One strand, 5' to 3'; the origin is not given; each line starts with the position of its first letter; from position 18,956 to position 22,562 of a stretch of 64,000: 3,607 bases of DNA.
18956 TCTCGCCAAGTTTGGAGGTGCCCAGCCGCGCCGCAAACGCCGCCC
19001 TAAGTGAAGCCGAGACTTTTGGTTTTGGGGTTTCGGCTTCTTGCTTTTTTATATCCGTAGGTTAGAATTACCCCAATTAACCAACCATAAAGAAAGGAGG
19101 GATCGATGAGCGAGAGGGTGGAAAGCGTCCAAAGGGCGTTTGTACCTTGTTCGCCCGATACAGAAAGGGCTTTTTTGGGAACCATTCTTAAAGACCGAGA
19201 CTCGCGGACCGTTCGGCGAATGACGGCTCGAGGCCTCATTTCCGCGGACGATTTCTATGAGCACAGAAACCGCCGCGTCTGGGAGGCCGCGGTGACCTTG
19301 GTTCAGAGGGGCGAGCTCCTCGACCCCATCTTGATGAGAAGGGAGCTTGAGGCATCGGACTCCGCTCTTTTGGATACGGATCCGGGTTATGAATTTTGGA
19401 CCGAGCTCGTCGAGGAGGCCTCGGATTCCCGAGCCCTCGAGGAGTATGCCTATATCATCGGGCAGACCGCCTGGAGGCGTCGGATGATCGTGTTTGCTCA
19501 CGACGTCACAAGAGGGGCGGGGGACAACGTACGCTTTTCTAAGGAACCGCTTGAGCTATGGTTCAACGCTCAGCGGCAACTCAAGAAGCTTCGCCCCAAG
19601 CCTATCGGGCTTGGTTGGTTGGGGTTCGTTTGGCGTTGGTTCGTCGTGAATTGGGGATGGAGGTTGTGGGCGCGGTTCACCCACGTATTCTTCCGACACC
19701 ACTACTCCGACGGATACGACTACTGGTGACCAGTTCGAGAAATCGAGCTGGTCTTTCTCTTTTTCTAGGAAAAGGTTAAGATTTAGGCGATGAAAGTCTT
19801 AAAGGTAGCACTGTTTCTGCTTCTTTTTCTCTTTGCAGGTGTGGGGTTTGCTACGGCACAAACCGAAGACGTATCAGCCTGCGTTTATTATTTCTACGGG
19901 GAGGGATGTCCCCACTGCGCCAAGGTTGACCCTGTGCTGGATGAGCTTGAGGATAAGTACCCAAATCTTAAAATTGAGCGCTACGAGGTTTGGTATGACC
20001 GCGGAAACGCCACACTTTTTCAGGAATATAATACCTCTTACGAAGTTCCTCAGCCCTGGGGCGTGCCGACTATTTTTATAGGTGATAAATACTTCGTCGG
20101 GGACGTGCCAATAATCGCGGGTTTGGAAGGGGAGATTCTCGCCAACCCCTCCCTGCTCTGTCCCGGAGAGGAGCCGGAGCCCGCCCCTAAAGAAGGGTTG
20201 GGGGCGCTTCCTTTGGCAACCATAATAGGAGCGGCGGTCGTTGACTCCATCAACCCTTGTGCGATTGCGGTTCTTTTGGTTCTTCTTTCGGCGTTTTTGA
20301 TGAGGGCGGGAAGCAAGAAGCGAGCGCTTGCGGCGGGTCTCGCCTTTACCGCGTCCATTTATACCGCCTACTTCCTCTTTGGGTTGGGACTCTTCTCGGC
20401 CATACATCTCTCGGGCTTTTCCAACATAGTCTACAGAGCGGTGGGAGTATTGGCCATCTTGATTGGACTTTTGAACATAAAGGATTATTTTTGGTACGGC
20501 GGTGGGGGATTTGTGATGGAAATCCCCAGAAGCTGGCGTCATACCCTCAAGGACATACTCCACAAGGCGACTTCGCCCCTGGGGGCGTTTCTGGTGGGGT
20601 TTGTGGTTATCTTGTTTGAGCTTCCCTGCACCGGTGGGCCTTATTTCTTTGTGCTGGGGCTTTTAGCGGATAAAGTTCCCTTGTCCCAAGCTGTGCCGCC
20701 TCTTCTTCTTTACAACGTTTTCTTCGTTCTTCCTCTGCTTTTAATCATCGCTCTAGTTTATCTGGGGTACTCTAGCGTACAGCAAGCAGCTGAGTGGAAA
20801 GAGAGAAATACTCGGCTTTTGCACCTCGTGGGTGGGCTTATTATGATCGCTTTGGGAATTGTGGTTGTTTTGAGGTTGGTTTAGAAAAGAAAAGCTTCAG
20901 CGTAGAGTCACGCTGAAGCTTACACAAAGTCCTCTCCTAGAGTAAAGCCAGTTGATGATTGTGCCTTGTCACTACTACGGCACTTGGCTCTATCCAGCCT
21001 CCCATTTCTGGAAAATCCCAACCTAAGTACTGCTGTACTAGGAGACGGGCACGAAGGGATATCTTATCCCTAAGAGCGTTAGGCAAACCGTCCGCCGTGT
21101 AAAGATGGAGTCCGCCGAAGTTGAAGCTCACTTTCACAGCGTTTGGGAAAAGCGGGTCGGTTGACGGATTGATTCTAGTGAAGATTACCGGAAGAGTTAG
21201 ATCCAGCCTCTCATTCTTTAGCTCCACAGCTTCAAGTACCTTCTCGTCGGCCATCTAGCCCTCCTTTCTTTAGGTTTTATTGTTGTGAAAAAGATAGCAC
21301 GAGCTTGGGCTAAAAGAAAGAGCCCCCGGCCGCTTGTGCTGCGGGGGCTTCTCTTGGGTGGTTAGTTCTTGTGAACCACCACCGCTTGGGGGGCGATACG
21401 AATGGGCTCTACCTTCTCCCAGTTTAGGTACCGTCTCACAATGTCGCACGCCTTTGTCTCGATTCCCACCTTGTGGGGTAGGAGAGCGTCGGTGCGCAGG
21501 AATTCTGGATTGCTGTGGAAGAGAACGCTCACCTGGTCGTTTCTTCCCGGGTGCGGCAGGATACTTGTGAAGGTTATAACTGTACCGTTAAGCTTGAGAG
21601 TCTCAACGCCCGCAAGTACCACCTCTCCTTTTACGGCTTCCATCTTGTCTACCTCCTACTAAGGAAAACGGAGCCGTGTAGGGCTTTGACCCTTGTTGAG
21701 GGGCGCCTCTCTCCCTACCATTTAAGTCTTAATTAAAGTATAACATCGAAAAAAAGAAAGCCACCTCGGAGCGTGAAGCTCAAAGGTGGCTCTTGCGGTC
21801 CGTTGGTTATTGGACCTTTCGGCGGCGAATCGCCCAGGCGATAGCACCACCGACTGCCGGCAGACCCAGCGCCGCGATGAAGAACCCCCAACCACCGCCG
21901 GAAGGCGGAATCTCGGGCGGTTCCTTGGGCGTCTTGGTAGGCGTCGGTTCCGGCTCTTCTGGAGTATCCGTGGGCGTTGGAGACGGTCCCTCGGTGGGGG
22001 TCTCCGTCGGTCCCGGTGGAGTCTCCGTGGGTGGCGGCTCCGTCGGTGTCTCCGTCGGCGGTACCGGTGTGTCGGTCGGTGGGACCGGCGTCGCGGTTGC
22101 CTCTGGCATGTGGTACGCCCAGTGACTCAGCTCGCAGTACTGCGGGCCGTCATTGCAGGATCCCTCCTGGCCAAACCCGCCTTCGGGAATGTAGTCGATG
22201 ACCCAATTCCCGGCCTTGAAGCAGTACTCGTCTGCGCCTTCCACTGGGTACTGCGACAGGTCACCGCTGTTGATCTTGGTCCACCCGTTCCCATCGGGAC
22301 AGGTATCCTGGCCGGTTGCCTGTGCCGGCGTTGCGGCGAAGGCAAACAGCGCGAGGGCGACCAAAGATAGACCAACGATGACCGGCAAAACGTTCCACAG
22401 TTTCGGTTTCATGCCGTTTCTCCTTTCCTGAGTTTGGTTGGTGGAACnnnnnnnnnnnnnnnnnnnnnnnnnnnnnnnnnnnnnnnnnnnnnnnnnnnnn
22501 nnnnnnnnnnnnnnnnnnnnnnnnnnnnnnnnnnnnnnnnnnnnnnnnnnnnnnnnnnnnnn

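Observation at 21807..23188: Sortase next to a secreted protein with a non-LPXTG C-terminal sorting signal; the giant beta-helix protein carries the same signal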

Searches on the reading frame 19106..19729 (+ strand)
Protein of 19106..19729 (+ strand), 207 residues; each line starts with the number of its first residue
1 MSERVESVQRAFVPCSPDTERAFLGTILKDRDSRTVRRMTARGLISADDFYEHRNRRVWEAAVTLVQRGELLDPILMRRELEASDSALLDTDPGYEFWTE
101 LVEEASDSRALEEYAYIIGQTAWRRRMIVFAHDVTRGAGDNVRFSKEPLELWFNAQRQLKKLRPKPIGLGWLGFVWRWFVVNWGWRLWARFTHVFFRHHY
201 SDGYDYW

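Call 54: search_protein_families(library=pfam, proteins=[window:19106-19729:+], max_evalue=0.001)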
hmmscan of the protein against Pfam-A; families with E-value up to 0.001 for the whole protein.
window:19106-19729:+ (207 aa): 1 family
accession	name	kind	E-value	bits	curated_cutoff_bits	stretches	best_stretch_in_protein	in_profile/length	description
PF00772.26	DnaB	-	4.6e-13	49.6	23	1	14-118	3-101/103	DnaB-like helicase N terminal domain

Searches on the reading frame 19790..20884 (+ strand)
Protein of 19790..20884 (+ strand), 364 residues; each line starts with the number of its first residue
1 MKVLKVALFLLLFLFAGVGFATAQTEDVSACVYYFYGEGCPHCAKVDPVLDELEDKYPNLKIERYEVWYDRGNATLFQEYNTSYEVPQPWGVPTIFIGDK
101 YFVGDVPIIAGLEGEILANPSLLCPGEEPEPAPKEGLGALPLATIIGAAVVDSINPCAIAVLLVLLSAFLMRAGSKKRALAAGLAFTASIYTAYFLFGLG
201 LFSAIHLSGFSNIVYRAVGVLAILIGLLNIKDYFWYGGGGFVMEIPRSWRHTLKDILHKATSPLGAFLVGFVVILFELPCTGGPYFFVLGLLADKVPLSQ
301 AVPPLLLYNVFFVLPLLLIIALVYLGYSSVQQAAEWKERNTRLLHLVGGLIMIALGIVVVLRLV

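Call 3: search_protein_families(library=pfam, proteins=[window:19790-20884:+], max_evalue=0.1)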
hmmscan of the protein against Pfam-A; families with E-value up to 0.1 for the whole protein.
window:19790-20884:+ (364 aa): 7 families
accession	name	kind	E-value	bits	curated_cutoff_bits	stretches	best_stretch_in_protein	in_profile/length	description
PF11139.14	SfLAP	-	2.3e-08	34.2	35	1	145-359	1-207/213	Sap, sulfolipid-1-addressing protein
PF13386.12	DsbD_2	-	9.1e-05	22.9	24.9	1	168-357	28-198/199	Cytochrome C biogenesis protein transmembrane region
PF13098.12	Thioredoxin_2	-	0.00035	21.3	27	1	31-101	8-85/104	Thioredoxin-like domain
PF00085.26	Thioredoxin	-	0.0023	18.3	23.5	1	30-67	20-56/103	Thioredoxin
PF00462.30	Glutaredoxin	-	0.013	16.2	22.9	1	34-101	3-59/60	Glutaredoxin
PF01323.26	DSBA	-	0.024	14.9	25.6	0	39-67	9-37/191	DSBA-like thioredoxin domain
PF13728.12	TraF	-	0.035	14.4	23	1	32-95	133-196/224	F plasmid transfer operon protein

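Call 4: search_protein_families(library=ncbifam, proteins=[window:19790-20884:+], max_evalue=0.1)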
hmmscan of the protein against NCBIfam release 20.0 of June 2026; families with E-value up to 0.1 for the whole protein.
window:19790-20884:+ (364 aa): 6 families
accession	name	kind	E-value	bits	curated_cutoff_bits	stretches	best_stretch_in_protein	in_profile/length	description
NF040495.1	tranport_ArsG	equivalog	2.4e-05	23.8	200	1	144-362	11-223/225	aromatic aminobenezylarsenical efflux permease ArsG family transporter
TIGR02738.1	TrbB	equivalog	0.0037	17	132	1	32-57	54-79/153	type-F conjugative transfer system pilin assembly thiol-disulfide isomerase TrbB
NF001419.0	PRK00293.1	subfamily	0.013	14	330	1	152-363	182-385/574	protein-disulfide reductase DsbD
TIGR02740.1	TraF-like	hypoth_equivalog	0.03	13.6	232.25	1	30-57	171-198/276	TraF-like protein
NF047697.1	ThioredTrxAClost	equivalog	0.053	13.7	140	1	30-59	19-48/105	thioredoxin TrxA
NF007508.0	PRK10106.1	equivalog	0.055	13.4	87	0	1-28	1-28/72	multiple antibiotic resistance protein MarB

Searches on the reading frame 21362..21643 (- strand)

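Call 3: search_protein_families(library=pfam, proteins=[window:21362-21643:-], max_evalue=0.1)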
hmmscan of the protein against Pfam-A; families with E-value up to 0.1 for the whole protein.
window:21362-21643:- (93 aa): 0 families

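Call 4: search_protein_families(library=ncbifam, proteins=[window:21362-21643:-], max_evalue=0.1)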
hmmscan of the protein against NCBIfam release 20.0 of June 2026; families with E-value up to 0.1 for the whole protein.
window:21362-21643:- (93 aa): 1 family
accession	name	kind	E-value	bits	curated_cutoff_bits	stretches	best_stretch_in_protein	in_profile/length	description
TIGR01663.1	PNK-3'Pase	equivalog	0.094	11.1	502.8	1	4-77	160-230/520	bifunctional polynucleotide phosphatase/kinase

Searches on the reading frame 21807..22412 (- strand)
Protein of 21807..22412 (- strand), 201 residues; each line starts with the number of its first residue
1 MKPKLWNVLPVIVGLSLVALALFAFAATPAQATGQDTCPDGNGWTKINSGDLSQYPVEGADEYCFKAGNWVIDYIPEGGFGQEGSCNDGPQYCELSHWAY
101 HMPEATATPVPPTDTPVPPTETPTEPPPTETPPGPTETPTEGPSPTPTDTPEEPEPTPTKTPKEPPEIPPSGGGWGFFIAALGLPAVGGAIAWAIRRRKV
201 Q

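Call 3: search_protein_families(library=pfam, proteins=[window:21807-22412:-], max_evalue=0.1)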
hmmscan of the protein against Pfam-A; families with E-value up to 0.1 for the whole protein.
window:21807-22412:- (201 aa): 0 families

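Call 4: search_protein_families(library=ncbifam, proteins=[window:21807-22412:-], max_evalue=0.1)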
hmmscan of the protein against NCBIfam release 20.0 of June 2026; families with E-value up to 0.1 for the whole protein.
window:21807-22412:- (201 aa): 1 family
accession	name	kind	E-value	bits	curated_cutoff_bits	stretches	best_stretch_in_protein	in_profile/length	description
NF040983.1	BimA_second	exception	0.077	11.8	600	0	108-163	89-157/381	trimeric autotransporter actin-nucleating factor BimA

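Call 46: find_homologous_proteins(query=window:21807-22412:-, max_evalue=0.01)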
Query window:21807-22412:- (201 aa): 33 proteins with E <= 0.01 among 5931 candidates.
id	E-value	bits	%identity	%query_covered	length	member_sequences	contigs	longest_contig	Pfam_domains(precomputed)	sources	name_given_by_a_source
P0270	1.0e-132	459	100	100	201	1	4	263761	-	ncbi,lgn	-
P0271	2.9e-47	179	76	33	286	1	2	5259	-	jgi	jgi:hypothetical protein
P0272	1.1e-42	164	52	68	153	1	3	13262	-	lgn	-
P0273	4.3e-42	162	53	50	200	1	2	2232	-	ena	-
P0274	3.0e-40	156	58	65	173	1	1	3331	-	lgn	-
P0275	1.6e-37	147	51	55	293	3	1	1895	-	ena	-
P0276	4.1e-37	146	59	35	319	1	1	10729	PF04203.19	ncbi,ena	-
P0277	2.2e-36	143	43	82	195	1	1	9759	-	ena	-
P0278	1.3e-34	138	57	71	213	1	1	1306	-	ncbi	-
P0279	7.3e-30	122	80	32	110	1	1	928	-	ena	-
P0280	3.0e-29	120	64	46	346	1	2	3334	-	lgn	-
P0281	9.7e-29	118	47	47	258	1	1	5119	-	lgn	-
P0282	2.5e-22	97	44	52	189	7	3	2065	-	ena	-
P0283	3.4e-21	94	46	44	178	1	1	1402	-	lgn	-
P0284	2.1e-20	91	51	49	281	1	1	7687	-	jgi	jgi:hypothetical protein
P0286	2.1e-18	85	46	43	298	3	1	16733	-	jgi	jgi:hypothetical protein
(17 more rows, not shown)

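Call 49: find_encoding_contigs(protein=P0272, flank=5000, max_places=3)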
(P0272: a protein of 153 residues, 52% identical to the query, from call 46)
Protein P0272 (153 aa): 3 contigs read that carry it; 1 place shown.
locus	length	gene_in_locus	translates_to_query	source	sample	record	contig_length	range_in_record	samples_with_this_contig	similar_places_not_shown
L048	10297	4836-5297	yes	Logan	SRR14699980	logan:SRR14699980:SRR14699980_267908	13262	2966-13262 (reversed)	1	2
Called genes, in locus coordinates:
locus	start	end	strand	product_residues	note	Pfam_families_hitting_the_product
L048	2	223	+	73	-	?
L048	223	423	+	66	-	-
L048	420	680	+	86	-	-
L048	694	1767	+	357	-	PF18847:LPD29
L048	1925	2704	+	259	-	-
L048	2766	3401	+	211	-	-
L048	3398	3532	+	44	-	-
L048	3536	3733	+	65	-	-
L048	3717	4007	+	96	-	-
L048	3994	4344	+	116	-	-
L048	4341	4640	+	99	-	-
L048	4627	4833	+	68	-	-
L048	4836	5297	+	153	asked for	-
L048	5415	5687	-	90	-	-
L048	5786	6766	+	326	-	-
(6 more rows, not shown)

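Call 68: search_protein_families(library=pfam, proteins=[P0271, P0276, P0284, P0286], max_evalue=0.01)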
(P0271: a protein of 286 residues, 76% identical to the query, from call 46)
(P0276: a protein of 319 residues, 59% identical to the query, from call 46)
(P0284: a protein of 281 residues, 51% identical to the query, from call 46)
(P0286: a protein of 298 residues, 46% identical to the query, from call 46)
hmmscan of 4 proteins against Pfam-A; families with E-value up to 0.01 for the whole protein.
P0271 (286 aa): 0 families

P0276 (319 aa): 1 family
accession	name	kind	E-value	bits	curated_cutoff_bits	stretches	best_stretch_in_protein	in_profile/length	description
PF04203.18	Sortase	-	1.8e-05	24.9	26.6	1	266-314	76-123/125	Sortase domain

P0284 (281 aa): 1 family
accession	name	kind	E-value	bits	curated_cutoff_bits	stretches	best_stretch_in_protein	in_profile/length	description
PF04203.18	Sortase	-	0.0057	16.8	26.6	1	217-279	71-125/125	Sortase domain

P0286 (298 aa): 1 family
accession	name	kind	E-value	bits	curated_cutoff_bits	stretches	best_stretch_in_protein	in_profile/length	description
PF04203.18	Sortase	-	2.9e-05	24.3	26.6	1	181-285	1-123/125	Sortase domain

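Call 79: predict_structure(alignment_id=A4)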
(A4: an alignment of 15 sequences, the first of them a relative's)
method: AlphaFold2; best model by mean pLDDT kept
length: 201 residues; sequences in the alignment: 15
mean_pLDDT: 73.4   pTM: 0.45
mean pLDDT of the five models: 73.4, 73.2, 72.0, 71.4, 70.4
residues with pLDDT >= 90: 65; 70-90: 38; 50-70: 73; < 50: 25
segments of 3 or more residues with pLDDT < 50: 28-34, 174-178, 180-188
pLDDT, mean of each block of 10 residues (from residue 1): 64 83 61 66 95 95 94 95 94 96 85 76 64 59 62 67 63 47 48 58 43
secondary structure, 60 per line:
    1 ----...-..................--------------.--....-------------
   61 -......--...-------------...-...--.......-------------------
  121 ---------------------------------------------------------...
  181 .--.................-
elements in order: H9-26 E44-47 E62-67 E70-72 E95-101 H178-181 H184-200

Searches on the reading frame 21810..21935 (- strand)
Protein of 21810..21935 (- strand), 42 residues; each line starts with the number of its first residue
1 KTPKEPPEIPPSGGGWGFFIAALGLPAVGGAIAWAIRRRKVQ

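Call 65: search_protein_families(library=ncbifam, proteins=[window:21810-21935:-], max_evalue=10)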
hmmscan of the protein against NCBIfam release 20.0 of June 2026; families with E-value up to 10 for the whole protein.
seq(42 aa): 4 families
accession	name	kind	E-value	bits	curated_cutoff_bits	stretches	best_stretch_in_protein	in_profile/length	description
NF040681.2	GPS-CTERM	domain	0.0055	16.9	28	1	16-39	7-27/28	GPS-CTERM domain-containing protein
NF033846.1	Rumino_NPXTG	domain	0.019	15.3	23.5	1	20-40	10-30/30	NPXTG-anchored protein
NF050011.2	PFE_CTERM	equivalog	0.067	13.8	24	1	21-40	8-27/28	PFE-CTERM domain-containing protein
NF049871.2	cytotoxin_MakA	exception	0.12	11.3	320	1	11-41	210-241/354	alpha-pore-forming cytotoxin MakA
